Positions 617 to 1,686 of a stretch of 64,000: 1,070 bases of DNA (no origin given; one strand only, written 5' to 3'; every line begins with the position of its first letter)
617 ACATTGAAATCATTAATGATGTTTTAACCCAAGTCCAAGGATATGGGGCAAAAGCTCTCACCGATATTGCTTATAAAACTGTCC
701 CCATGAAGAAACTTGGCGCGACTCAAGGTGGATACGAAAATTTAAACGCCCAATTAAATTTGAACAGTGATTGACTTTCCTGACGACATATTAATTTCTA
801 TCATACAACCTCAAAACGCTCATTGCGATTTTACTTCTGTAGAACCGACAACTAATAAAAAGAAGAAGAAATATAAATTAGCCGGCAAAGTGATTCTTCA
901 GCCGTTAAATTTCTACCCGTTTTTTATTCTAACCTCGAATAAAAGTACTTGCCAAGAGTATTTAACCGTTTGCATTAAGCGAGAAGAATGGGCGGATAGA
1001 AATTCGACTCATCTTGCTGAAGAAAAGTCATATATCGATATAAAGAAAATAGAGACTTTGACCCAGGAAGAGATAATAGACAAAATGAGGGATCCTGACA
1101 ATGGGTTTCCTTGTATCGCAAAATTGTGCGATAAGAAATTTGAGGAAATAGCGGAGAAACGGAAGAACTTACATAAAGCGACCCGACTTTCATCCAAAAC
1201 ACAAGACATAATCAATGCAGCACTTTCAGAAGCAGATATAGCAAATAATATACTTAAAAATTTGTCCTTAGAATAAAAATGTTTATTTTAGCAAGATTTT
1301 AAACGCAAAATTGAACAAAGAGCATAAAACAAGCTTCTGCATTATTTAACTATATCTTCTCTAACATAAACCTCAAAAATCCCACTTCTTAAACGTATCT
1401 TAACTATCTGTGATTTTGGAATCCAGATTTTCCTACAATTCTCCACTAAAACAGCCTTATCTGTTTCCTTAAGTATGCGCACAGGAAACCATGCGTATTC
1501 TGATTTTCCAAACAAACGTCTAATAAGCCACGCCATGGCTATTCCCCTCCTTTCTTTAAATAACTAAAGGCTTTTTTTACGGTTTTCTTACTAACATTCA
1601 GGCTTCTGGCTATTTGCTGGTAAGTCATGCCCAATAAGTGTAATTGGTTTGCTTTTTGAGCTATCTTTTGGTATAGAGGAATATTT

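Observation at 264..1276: Panacea-domain antitoxin with an overlapping uncharacterised partner: a candidate new toxin family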

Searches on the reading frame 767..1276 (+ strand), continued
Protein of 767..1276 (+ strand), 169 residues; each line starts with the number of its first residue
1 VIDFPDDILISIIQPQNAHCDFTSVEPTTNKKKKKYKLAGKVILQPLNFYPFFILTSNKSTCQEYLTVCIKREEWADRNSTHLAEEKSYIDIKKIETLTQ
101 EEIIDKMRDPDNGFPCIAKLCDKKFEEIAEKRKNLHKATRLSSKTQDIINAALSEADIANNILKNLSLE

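Call 46: predict_structure(alignment_id=A2)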
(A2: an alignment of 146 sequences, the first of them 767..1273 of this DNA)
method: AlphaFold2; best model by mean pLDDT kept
length: 169 residues; sequences in the alignment: 146
mean_pLDDT: 94.5   pTM: 0.89
mean pLDDT of the five models: 94.5, 94.2, 93.4, 93.4, 93.4
residues with pLDDT >= 90: 146; 70-90: 20; 50-70: 3; < 50: 0
segments of 3 or more residues with pLDDT < 50: none
pLDDT, mean of each block of 10 residues (from residue 1): 93 98 96 98 84 98 98 98 98 97 97 98 98 96 95 85 76
secondary structure, 60 per line:
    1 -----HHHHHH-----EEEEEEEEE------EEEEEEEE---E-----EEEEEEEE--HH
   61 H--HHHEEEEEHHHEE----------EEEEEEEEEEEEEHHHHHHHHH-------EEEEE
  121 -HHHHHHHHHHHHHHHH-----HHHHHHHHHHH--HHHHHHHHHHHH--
elements in order: H6-11 E17-25 E32-39 E49-56 E67-71 E87-99 H100-108 E116-120 H122-137 H143-153 H156-167
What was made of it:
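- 767..1276 (+): panT: 169-aa toxin candidate. Residues ~17-137 form a predicted MazF/Kid/PemK-type barrel plus its C-terminal helix; residues ~143-167 are two extra helices. Conserved polar residues: D21, S24, E26, K33, K35 (invariant), K37, T56, K106, N112. AlphaFold2 with 146 sequences gives pLDDT 94.5, pTM 0.89 (call 46).
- On MazF/PemK/Kid endoribonuclease: The model has pLDDT 94.5 (call 46).
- The PanT model is confident (pLDDT 94.5, call 46). There is a ~30-residue two-helix extension that MazF lacks (call 46).
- Tried and rejected: It worked only with the 146-sequence alignment from the exhaustive search (call 46).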

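Call 59: fold_search(model_id=the predicted structure, library=pdb)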
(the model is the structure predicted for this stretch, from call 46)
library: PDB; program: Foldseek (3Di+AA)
matches with E <= 10: 353; with E <= 0.001: 17
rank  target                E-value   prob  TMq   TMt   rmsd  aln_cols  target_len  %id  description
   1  5hkc_A                2.1e-04  1.00  0.47  0.67   4.8       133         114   12  Crystal structure of M. tuberculosis MazF-mt3 T52D-F62D mutant in complex with 8-mer RNA (released 2017-01-18)
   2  4mzp_C                3.1e-04  1.00  0.47  0.66   3.9       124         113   13  MazF from S. aureus crystal form III, C2221, 2.7 A (released 2014-05-21)
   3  9g7k_E                3.3e-04  1.00  0.45  0.62   4.2       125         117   12  Staphylococcus aureus MazF in complex with Nanobody 12 (released 2024-07-31)
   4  7bxy                  3.5e-04  1.00  0.48  0.66   4.1       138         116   13  mRNA interferase from Bacillus cereus (released 2021-04-28)
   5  4mdx_A                3.7e-04  1.00  0.50  0.69   3.9       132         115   13  Crystal structure of Bacillus subtilis MazF in complex with RNA (released 2013-10-23)
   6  9g7k_B                3.7e-04  1.00  0.48  0.65   5.1       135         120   11  Staphylococcus aureus MazF in complex with Nanobody 12 (released 2024-07-31)
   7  1ne8                  4.0e-04  1.00  0.48  0.67   4.9       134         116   13  YDCE protein from Bacillus subtilis (released 2003-01-14)
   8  5hkc_B                4.4e-04  1.00  0.48  0.69   4.3       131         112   10  Crystal structure of M. tuberculosis MazF-mt3 T52D-F62D mutant in complex with 8-mer RNA (released 2017-01-18)
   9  4hke_A                4.7e-04  1.00  0.48  0.64   4.7       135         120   12  Crystal Structure of MoxT of Bacillus anthracis (released 2013-11-13)
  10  9g2a_B                5.6e-04  1.00  0.50  0.71   3.9       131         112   13  Staphylococcus aureus MazF in complex with nanobody 4 (released 2024-07-17)
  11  4of1_A                6.0e-04  1.00  0.46  0.65   4.0       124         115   12  crystal structure of toxin from staphylococcus aureus Mu50 (released 2015-01-14)
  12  4mzm_A                6.0e-04  1.00  0.49  0.68   4.5       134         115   12  MazF from S. aureus crystal form I, P212121, 2.1 A (released 2014-05-28)
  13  4mzp_A                6.7e-04  1.00  0.48  0.67   4.8       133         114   11  MazF from S. aureus crystal form III, C2221, 2.7 A (released 2014-05-21)
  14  4mzm_B                6.7e-04  1.00  0.43  0.62   4.3       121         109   12  MazF from S. aureus crystal form I, P212121, 2.1 A (released 2014-05-28)
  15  4mzp_B                7.1e-04  1.00  0.46  0.64   4.2       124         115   12  MazF from S. aureus crystal form III, C2221, 2.7 A (released 2014-05-21)
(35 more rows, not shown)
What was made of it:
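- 767..1276 (+): Foldseek PDB top 50 are all MazF (call 59).
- On MazF/PemK/Kid endoribonuclease: Foldseek target-normalised TM-score 0.58-0.72 (call 59).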

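Call 71: fold_search(model_id=the predicted structure, library=viral)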
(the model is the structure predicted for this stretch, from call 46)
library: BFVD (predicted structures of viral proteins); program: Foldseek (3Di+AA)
matches with E <= 10: 409; with E <= 0.001: 4
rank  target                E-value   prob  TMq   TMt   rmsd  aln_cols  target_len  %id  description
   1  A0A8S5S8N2            1.1e-04  1.00  0.54  0.73   3.7       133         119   11  PemK-like protein [Phage sp. ctGns7]
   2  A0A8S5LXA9            2.9e-04  1.00  0.53  0.70   3.3       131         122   11  Endoribonuclease [Siphoviridae sp. ctRiO19]
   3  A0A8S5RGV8            3.3e-04  1.00  0.47  0.32   9.3       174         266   11  PemK-like protein [virus sp. ctiha2]
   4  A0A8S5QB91            6.6e-04  1.00  0.48  0.45   8.6       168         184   14  PemK-like protein [Myoviridae sp. ctdv95]
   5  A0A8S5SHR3            1.9e-03  1.00  0.49  0.37  11.8       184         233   10  PemK-like protein [Phage sp. ctqZP6]
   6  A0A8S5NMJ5            2.7e-03  1.00  0.48  0.33  11.2       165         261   13  Uncharacterized protein [Siphoviridae sp. ctGMq5]
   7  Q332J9                2.9e-03  0.99  0.45  0.36  17.5       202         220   10  (no name in the UniProt tables at hand)
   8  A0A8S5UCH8            5.2e-03  1.00  0.48  0.34   6.7       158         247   12  PemK-like protein [Siphoviridae sp. ctgN495]
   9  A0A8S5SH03            7.0e-03  1.00  0.40  0.48   8.5       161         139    8  PemK-like protein [Siphoviridae sp. ctBCr48]
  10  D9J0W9                1.1e-02  1.00  0.48  0.40   5.8       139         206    8  Gp171 [Brochothrix phage A9]
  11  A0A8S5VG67            1.2e-02  0.98  0.42  0.42  14.9       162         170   13  PemK-like protein [Podoviridae sp. ct6BA50]
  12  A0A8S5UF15            1.3e-02  0.96  0.45  0.35   6.6       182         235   12  PemK-like protein [Myoviridae sp. ctcyQ27]
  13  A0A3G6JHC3            1.9e-02  1.00  0.47  0.68   4.0       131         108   11  Type II toxin-antitoxin system PemK/MazF family toxin [Lactobacillus phage ViSo-2018a]
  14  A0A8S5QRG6            3.0e-02  0.97  0.42  0.32   9.0       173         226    9  PemK-like protein [Myoviridae sp. ctgXL3]
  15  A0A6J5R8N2            3.6e-02  0.95  0.43  0.11   5.0       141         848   16  Uncharacterized protein [uncultured Caudovirales phage]
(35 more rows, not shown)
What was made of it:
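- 767..1276 (+): BFVD top hits are PemK-like (call 71).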

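Call 76: search_dna_similar(query=window:767-1273:+, collection=phages, mode=protein, max_evalue=0.01, max_rows=15)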
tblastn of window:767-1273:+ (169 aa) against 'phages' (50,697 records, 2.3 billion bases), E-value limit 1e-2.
No match.

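Call 77: search_dna_similar(query=window:767-1273:+, collection=plasmids, mode=protein, max_evalue=0.01, max_rows=15)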
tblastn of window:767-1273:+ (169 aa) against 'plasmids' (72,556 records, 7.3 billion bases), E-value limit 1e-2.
No match.

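Call 78: find_related_loci(query=A1, collection=viral_contigs, flank=5000)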
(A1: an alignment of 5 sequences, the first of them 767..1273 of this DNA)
Query A1 (169 aa) in viral_contigs; peptide patterns used: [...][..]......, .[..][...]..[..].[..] (x = any residue, [..] = any of these).
333 stretches matched a pattern, but none encodes a relative of the query by tblastn (E <= 1e-3).

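Call 79: find_related_loci(query=P0160, collection=viral_contigs, flank=5000)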
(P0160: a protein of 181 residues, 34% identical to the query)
Query P0160 (181 aa) in viral_contigs; peptide patterns used: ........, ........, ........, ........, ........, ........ (x = any residue, [..] = any of these).
24 stretches matched a pattern, but none encodes a relative of the query by tblastn (E <= 1e-3).

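Call 80: find_encoding_contigs(protein=P0001, flank=10000, max_places=2)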
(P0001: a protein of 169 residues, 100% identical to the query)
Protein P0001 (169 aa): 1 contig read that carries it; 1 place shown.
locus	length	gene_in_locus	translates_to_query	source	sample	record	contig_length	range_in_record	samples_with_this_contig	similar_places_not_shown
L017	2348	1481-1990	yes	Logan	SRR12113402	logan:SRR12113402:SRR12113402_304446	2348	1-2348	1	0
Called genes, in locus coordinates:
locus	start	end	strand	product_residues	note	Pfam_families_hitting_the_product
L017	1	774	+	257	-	?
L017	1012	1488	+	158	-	PF13274:SocA_Panacea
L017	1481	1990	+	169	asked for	-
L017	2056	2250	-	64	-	-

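Call 81: search_protein_families(library=pfam, proteins=[L017:1-774:+], max_evalue=0.01)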
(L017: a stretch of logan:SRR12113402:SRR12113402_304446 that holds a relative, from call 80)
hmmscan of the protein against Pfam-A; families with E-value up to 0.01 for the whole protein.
L017:1-774:+ (257 aa): 0 families
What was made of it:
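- Tried and rejected: The upstream gene, recovered through L017, has no Pfam hit and carries no mobile-element marker (calls 80, 81).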

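Call 93: list_cluster_members(proteins=[P0006, P0009, P0012, P0016, P0024, P0036, P0050, P0080, P0110, P0150])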
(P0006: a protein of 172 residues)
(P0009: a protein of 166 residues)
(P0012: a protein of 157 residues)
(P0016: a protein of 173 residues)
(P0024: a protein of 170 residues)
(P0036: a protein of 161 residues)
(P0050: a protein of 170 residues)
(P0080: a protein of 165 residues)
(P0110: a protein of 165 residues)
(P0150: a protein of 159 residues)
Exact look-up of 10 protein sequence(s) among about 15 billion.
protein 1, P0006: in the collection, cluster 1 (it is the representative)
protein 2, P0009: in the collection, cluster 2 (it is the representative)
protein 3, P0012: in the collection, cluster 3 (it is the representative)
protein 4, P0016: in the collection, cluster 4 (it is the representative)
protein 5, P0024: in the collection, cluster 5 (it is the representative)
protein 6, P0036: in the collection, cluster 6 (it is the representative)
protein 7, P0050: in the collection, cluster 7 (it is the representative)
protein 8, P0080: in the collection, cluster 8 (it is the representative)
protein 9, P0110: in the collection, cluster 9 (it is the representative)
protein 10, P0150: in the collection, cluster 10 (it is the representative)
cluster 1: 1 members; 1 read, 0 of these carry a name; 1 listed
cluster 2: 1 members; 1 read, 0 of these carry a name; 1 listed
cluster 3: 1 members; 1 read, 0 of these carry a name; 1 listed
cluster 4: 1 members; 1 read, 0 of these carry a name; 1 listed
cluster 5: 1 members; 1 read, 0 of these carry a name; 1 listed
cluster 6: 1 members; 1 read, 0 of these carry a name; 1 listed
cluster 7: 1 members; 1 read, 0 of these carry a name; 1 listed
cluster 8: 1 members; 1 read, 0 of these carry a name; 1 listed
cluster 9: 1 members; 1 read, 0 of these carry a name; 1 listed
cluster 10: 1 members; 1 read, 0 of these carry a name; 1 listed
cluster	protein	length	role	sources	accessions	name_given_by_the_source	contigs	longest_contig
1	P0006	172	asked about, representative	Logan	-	-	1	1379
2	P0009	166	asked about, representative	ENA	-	-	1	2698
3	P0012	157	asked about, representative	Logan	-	-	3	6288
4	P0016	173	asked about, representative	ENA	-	-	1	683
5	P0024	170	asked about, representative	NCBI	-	-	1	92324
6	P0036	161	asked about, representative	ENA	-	-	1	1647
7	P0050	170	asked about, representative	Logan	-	-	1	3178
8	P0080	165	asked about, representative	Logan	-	-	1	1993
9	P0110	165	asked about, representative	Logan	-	-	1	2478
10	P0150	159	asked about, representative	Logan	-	-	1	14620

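Call 100: search_protein_families(library=pfam, proteins=[L011:3491-3967:+, L014:285-755:+, L015:3507-3995:+, L016:3518-3994:+, L004:4532-5008:+], max_evalue=0.001)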
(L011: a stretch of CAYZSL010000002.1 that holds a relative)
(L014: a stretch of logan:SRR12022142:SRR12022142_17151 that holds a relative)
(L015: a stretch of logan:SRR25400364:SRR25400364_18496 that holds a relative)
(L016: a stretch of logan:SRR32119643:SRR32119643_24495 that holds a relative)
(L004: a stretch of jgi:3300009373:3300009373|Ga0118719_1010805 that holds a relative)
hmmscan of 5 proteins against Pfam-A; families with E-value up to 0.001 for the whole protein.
L011:3491-3967:+ (158 aa): 1 family
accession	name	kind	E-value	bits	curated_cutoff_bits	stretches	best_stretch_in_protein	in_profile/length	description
PF13274.11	SocA_Panacea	-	1.5e-11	45.7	25.7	1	24-133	1-109/113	Antitoxin SocA-like, Panacea domain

L014:285-755:+ (156 aa): 1 family
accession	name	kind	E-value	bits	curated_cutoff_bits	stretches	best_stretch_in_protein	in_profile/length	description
PF13274.11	SocA_Panacea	-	4.6e-13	50.5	25.7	1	25-132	1-109/113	Antitoxin SocA-like, Panacea domain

L015:3507-3995:+ (162 aa): 1 family
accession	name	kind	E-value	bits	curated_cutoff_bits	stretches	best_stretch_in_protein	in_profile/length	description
PF13274.11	SocA_Panacea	-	7.8e-13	49.8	25.7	1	29-137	1-109/113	Antitoxin SocA-like, Panacea domain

L016:3518-3994:+ (158 aa): 1 family
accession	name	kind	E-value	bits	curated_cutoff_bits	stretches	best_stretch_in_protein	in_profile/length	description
PF13274.11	SocA_Panacea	-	1.7e-11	45.5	25.7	1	26-134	1-109/113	Antitoxin SocA-like, Panacea domain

L004:4532-5008:+ (158 aa): 1 family
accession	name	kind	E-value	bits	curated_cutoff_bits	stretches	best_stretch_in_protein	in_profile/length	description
PF13274.11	SocA_Panacea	-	1.9e-12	48.5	25.7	1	25-134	1-110/113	Antitoxin SocA-like, Panacea domain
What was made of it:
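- On PanA / Panacea antitoxin (Pfam PF13274, DUF4065): Partner-locus PanAs score 45.5-50.5 bits (call 100).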

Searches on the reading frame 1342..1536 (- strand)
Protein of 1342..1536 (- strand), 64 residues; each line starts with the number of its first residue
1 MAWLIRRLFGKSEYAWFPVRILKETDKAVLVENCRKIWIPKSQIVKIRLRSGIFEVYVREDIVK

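Call 3: search_protein_families(library=pfam, proteins=[window:1342-1536:-], max_evalue=1)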
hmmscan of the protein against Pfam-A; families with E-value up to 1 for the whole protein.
window:1342-1536:- (64 aa): 1 family
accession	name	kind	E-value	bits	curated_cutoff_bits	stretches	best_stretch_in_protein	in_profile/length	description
PF25362.1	bPH_11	-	0.0098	15.8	27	1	24-60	51-89/125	Bacterial PH domain-like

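Call 4: search_protein_families(library=ncbifam, proteins=[window:1342-1536:-], max_evalue=1)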
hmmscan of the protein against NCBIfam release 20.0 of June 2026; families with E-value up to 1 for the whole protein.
window:1342-1536:- (64 aa): 0 families

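Call 5: search_protein_families(library=phrogs, proteins=[window:1342-1536:-], max_evalue=1)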
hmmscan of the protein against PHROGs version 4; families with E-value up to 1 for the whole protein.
window:1342-1536:- (64 aa): 6 families
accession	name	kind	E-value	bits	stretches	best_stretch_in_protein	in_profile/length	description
phrog_8389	-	unknown function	0.00013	23.1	1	19-55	52-90/104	-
phrog_9639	-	unknown function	0.00093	20.5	1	12-37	16-41/73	-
phrog_11136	-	unknown function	0.063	14.7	1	3-55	34-87/100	-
phrog_7749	-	unknown function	0.096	14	1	5-22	19-36/127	-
phrog_37067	-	unknown function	0.13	13.4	1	17-42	67-94/136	-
phrog_12732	-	unknown function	0.21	13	1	19-45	89-120/121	-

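Call 6: search_protein_families(library=padloc, proteins=[window:1342-1536:-], max_evalue=1)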
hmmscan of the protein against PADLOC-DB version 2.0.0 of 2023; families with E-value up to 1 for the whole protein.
window:1342-1536:- (64 aa): 0 families
